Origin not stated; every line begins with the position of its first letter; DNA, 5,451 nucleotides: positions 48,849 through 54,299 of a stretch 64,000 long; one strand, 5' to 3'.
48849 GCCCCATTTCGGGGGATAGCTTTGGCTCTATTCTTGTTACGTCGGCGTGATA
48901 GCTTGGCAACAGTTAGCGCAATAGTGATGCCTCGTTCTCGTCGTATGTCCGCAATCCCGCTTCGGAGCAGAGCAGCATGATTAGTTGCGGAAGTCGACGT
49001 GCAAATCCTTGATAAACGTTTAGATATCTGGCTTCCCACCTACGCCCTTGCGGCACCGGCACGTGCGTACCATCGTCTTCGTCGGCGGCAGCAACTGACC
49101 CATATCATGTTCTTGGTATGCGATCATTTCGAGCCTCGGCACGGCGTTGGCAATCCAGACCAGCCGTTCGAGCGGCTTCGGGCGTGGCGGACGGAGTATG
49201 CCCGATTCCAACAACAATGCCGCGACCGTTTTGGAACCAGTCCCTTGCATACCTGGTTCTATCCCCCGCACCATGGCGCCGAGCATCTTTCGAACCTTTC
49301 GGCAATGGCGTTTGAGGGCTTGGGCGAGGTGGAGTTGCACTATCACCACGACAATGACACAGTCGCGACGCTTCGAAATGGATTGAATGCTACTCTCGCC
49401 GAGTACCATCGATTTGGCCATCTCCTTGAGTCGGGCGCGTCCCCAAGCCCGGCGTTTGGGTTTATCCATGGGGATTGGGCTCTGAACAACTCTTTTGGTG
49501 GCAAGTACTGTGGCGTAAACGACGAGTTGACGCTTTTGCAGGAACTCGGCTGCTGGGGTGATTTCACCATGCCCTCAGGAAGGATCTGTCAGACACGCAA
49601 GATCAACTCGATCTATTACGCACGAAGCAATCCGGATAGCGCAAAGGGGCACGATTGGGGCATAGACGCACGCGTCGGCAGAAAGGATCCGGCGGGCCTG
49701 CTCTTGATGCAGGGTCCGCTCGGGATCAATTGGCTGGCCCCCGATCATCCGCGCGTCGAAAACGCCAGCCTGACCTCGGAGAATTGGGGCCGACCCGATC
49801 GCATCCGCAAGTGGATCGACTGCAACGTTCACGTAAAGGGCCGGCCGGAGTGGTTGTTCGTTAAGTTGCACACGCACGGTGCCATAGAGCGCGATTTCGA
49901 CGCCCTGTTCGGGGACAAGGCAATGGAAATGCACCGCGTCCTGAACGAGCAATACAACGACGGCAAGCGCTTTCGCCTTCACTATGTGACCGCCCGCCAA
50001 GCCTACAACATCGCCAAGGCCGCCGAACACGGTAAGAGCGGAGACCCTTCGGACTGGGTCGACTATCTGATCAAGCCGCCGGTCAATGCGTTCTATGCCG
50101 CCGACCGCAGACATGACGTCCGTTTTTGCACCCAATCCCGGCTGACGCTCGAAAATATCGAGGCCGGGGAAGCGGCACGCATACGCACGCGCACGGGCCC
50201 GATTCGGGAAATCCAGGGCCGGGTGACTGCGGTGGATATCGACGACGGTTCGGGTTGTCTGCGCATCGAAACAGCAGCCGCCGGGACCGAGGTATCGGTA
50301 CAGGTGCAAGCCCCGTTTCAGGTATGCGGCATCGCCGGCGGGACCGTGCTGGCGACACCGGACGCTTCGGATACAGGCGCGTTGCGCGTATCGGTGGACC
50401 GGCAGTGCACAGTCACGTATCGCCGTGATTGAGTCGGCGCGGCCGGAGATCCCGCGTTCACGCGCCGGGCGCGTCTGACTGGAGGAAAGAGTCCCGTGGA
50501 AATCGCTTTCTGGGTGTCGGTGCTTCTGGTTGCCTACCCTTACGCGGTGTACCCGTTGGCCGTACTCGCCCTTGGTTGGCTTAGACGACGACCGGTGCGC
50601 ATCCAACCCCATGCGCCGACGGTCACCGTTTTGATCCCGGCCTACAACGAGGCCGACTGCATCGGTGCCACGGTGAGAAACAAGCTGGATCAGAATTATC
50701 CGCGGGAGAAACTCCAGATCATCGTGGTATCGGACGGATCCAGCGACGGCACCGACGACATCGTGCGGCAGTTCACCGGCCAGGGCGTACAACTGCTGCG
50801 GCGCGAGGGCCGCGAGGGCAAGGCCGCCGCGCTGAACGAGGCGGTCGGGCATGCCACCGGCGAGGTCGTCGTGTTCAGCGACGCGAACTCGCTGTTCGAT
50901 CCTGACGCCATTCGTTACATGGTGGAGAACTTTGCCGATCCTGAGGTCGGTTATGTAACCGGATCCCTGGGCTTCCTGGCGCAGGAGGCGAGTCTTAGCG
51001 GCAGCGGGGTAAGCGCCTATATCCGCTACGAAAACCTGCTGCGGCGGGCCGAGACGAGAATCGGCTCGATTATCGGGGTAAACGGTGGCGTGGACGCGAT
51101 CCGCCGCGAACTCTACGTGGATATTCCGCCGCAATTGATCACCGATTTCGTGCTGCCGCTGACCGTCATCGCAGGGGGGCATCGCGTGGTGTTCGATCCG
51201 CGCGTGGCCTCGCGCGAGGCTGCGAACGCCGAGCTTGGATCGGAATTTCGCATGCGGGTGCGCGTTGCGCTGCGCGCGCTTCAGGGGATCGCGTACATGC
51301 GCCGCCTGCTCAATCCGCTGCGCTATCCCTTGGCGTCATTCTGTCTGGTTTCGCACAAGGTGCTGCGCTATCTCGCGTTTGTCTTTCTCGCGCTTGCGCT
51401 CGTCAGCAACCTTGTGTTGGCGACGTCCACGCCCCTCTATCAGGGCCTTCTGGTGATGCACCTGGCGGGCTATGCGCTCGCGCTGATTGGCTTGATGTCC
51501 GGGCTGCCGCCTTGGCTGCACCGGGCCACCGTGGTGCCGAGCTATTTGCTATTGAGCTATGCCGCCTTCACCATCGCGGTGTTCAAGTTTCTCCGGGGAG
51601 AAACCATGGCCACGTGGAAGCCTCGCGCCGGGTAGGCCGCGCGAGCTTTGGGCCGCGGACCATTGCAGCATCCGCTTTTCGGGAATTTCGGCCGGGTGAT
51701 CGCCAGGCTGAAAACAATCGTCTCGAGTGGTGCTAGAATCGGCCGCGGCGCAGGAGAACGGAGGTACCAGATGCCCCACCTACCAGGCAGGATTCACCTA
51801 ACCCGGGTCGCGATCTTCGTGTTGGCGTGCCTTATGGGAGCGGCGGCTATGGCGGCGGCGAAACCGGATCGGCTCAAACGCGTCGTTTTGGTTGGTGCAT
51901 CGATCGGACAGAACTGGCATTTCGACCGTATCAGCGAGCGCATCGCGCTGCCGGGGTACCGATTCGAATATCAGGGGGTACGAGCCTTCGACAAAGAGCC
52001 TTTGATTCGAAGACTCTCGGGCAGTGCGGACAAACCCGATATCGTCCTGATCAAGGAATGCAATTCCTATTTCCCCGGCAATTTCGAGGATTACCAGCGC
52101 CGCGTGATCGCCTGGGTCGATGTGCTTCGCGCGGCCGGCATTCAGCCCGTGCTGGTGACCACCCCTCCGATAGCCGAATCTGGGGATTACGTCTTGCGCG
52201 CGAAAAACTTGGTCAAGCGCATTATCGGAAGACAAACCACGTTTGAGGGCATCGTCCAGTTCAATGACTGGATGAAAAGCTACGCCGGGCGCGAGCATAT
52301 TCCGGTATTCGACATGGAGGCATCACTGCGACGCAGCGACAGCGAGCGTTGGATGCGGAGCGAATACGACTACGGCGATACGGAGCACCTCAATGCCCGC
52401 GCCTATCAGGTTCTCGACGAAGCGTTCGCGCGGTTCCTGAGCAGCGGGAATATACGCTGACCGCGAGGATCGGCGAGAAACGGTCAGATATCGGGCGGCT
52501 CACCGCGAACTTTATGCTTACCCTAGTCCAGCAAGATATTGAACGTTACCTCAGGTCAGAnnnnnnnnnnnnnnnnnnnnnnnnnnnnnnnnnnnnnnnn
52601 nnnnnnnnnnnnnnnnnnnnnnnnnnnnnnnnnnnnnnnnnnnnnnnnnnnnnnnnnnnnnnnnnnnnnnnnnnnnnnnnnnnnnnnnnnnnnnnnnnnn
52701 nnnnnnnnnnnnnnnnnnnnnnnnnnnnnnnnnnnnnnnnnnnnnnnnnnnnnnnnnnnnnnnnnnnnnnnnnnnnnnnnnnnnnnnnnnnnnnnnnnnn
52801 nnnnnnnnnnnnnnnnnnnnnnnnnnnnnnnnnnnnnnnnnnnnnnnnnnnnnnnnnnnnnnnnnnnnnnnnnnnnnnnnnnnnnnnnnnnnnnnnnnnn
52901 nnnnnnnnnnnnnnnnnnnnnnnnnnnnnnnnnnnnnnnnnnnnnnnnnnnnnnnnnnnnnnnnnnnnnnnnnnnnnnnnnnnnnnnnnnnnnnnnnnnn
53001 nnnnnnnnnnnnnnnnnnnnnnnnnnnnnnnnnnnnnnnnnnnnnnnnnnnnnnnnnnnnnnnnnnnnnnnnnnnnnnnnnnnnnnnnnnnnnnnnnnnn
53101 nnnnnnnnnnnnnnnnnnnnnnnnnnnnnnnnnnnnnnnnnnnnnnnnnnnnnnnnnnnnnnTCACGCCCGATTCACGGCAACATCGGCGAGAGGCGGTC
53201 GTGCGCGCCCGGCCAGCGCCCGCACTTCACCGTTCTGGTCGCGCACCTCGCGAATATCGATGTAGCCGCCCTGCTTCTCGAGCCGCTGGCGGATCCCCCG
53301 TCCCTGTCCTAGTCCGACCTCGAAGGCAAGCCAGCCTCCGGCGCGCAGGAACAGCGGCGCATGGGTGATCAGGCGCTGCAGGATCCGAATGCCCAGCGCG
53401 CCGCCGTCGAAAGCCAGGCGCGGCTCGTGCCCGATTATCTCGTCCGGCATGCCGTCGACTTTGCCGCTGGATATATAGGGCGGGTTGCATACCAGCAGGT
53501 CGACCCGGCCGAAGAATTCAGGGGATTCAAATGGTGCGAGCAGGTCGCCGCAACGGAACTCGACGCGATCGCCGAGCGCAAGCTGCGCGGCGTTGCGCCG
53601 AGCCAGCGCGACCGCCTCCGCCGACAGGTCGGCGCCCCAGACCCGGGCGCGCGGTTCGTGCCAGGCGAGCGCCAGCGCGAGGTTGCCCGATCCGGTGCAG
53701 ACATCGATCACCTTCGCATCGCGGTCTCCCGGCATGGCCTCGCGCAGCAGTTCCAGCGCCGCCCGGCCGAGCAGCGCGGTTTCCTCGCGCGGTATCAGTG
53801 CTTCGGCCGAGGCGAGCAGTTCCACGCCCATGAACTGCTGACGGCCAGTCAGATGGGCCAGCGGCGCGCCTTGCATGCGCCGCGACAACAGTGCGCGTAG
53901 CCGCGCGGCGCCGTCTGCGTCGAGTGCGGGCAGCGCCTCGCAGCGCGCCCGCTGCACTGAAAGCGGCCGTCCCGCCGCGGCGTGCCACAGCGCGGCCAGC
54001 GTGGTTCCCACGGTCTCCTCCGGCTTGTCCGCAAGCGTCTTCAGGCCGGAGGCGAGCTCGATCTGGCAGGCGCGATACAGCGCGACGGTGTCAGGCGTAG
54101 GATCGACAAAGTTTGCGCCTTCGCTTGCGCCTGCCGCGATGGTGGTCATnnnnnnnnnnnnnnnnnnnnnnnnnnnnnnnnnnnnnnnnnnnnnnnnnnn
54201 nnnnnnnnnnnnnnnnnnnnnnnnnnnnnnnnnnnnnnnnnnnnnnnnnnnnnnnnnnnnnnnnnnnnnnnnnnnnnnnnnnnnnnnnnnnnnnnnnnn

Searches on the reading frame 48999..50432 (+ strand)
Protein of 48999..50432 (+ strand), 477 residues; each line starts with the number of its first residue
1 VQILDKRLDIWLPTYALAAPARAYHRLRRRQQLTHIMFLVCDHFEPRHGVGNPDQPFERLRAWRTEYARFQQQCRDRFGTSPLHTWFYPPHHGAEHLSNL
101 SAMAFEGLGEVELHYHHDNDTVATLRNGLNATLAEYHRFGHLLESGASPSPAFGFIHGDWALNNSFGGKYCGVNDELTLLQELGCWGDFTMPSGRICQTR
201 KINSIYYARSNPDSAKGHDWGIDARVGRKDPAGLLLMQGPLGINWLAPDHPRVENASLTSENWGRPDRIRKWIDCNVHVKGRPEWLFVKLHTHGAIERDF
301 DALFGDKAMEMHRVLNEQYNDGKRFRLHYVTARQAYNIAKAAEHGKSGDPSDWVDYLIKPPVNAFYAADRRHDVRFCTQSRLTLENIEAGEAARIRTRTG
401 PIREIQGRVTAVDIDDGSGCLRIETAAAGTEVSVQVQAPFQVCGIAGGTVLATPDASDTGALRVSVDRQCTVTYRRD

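Call 46: search_protein_families(library=ncbifam, proteins=[window:48999-50432:+], max_evalue=0.00001)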
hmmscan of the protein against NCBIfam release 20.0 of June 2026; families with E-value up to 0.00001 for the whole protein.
window:48999-50432:+ (477 aa): 0 families

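Call 47: search_protein_families(library=pfam, proteins=[window:48999-50432:+], max_evalue=0.0001)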
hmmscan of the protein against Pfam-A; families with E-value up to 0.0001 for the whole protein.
window:48999-50432:+ (477 aa): 0 families

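Call 85: search_solved_structures(query=window:48999-50432:+, max_evalue=10)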
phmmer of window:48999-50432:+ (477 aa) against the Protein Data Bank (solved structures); distinct sequences matched with E-value up to 10: 0.

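Call 86: search_protein_families(library=pfam, proteins=[window:48999-50432:+], max_evalue=10)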
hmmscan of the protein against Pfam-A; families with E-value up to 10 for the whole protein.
window:48999-50432:+ (477 aa): 0 families

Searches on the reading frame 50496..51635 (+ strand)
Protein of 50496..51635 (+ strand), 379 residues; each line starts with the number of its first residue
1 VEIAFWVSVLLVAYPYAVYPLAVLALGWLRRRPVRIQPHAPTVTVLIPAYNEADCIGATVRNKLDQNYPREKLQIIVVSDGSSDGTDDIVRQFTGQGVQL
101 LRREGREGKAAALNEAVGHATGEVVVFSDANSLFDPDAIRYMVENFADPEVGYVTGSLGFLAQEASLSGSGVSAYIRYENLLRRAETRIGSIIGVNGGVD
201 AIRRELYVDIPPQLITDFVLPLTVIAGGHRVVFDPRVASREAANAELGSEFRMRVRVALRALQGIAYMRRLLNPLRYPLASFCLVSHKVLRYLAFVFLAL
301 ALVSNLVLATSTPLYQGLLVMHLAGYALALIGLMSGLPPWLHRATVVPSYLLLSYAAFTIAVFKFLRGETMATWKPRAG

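Call 46: search_protein_families(library=ncbifam, proteins=[window:50496-51635:+], max_evalue=0.00001)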
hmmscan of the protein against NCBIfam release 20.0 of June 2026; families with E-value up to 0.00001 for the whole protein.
window:50496-51635:+ (379 aa): 24 families
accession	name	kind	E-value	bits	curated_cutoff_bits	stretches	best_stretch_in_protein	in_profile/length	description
TIGR03937.1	PgaC_IcaA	equivalog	9.2e-29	100.6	422.3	1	37-333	41-344/407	poly-beta-1,6-N-acetyl-D-glucosamine synthase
TIGR03965.1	mycofact_glyco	equivalog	1.4e-20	73.6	280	1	35-159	68-192/467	mycofactocin biosynthesis glycosyltransferase MftF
TIGR03111.1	glyc2_xrt_Gpos1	hypoth_equivalog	1.2e-18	67.2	363.95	1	2-158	6-169/439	TIGR03111 family XrtG-associated glycosyltransferase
NF041875.1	EPS_EpsD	equivalog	2.6e-14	53.3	370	1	43-140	1-98/325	exopolysaccharide biosynthesis glycosyltransferase EpsD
TIGR03469.1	HpnB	hypoth_equivalog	4.4e-13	49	379.25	1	31-147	34-161/386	hopene-associated glycosyltransferase HpnB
TIGR04242.1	nodulat_NodC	equivalog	7e-13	48.3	550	1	39-207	46-218/395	chitooligosaccharide synthase NodC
NF047683.1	TeichurnBiosyTuaG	equivalog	7.1e-12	45.5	400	1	38-183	3-150/252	teichuronic acid biosynthesis protein TuaG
NF008558.0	PRK11498.1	equivalog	2.6e-11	42.2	992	1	9-130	235-361/872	UDP-forming cellulose synthase catalytic subunit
NF053846.1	glyco_with_XrtP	equivalog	2.9e-11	42.7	520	1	8-153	8-167/440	XrtP-associated glycosyltransferase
TIGR04182.1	glyco_TIGR04182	equivalog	4.9e-11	42.5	325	1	43-156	2-107/293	S-layer glycoprotein N-glycosyltransferase AglJ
TIGR04283.1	glyco_like_mftF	equivalog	8.6e-11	41.8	182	1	44-150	2-101/221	TIGR04283 family arsenosugar biosynthesis glycosyltransferase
TIGR03030.1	CelA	equivalog_domain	1.6e-10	39.7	699.1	1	19-131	105-238/714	UDP-forming cellulose synthase catalytic subunit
NF007482.0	PRK10073.1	equivalog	5.4e-10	38.8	423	1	39-142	4-106/334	glycosyltransferase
NF041865.1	EpsU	equivalog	6.2e-10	38.6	700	1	15-137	10-132/394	exopolysaccharide biosynthesis GT2 family glycosyltransferase EpsU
TIGR03472.1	HpnI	equivalog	1.3e-09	37.4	310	1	7-273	7-286/373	bacteriohopanetetrol glucosamine biosynthesis glycosyltransferase HpnI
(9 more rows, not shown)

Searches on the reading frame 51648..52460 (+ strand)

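Call 47: search_protein_families(library=pfam, proteins=[window:51648-52460:+], max_evalue=0.0001)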
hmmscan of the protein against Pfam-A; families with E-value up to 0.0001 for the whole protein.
window:51648-52460:+ (270 aa): 1 family
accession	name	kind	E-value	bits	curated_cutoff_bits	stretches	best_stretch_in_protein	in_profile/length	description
PF13472.12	Lipase_GDSL_2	-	2.8e-05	25.2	32.9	1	125-255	58-178/178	GDSL-like Lipase/Acylhydrolase family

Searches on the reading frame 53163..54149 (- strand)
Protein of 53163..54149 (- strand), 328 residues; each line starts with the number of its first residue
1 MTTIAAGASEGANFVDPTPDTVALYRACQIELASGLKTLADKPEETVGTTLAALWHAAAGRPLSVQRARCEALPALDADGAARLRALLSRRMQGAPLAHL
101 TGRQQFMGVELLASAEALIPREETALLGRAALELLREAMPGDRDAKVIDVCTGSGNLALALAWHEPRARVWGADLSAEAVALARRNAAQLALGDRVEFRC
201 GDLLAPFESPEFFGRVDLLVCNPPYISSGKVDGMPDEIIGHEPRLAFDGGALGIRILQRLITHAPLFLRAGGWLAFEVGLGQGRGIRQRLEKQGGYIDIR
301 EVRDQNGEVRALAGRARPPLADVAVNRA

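Call 47: search_protein_families(library=pfam, proteins=[window:53163-54149:-], max_evalue=0.0001)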
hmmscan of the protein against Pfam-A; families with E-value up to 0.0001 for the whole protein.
window:53163-54149:- (328 aa): 7 families
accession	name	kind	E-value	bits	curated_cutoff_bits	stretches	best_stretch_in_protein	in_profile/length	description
PF05175.20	MTS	-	4e-14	53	23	1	133-250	21-134/170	Methyltransferase small domain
PF13649.12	Methyltransf_25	-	2.4e-10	41.4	27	1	147-221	1-70/97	Methyltransferase domain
PF13847.12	Methyltransf_31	-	3.8e-10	40.1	27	1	143-222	3-81/145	Methyltransferase domain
PF01170.24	UPF0020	-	7.5e-08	32.7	22.3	1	162-227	71-133/197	RMKL-like, methyltransferase domain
PF08241.18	Methyltransf_11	-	8.3e-06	26.8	21.2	1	149-210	2-59/95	Methyltransferase domain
PF08242.18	Methyltransf_12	-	1.4e-05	26.2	30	1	149-222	2-72/98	Methyltransferase domain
PF06325.19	PrmA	-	2.3e-05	24.5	22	1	132-222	152-233/296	Ribosomal protein L11 methyltransferase (PrmA)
